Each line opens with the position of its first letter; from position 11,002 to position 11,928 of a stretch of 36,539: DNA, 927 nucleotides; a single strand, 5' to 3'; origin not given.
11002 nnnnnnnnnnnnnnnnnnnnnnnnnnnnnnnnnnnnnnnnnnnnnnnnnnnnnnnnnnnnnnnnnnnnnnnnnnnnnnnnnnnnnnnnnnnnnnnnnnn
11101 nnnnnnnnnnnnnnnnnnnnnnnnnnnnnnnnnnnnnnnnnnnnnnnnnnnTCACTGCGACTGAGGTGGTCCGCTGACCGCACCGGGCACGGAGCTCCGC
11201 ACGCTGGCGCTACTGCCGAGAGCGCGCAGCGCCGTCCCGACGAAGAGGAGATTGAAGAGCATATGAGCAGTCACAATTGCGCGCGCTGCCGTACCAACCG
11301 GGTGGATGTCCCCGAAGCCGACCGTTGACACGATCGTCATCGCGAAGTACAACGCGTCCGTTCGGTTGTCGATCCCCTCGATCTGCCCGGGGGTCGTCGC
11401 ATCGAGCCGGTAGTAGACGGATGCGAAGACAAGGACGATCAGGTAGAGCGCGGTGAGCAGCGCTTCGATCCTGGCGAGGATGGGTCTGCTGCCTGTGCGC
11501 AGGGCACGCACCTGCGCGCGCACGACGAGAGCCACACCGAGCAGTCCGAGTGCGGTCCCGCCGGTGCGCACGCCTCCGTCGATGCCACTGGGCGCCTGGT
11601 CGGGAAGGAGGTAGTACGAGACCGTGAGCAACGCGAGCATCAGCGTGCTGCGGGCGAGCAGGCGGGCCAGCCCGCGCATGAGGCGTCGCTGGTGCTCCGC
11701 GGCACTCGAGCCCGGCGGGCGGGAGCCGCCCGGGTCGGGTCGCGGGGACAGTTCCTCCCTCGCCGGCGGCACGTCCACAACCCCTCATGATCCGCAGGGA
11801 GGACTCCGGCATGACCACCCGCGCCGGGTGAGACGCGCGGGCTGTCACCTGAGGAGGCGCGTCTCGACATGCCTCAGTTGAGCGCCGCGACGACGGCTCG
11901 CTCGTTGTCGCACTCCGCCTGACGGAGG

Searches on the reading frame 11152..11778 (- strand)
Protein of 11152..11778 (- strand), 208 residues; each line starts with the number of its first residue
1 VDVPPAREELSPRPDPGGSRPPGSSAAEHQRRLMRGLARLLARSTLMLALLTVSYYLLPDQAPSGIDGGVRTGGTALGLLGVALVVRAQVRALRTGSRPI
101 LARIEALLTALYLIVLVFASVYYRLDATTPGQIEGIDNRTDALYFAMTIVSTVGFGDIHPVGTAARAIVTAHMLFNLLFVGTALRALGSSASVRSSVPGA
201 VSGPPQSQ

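Call 7: search_protein_families(library=pfam, proteins=[window:11152-11778:-])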
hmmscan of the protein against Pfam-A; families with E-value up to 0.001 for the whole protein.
window:11152-11778:- (208 aa): 2 families
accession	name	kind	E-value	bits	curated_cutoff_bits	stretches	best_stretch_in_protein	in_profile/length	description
PF07885.22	Ion_trans_2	-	6.5e-15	55.2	22.5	1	113-189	4-75/79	Ion channel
PF00520.37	Ion_trans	-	0.00018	21.3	25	1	107-180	132-222/241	Ion transport protein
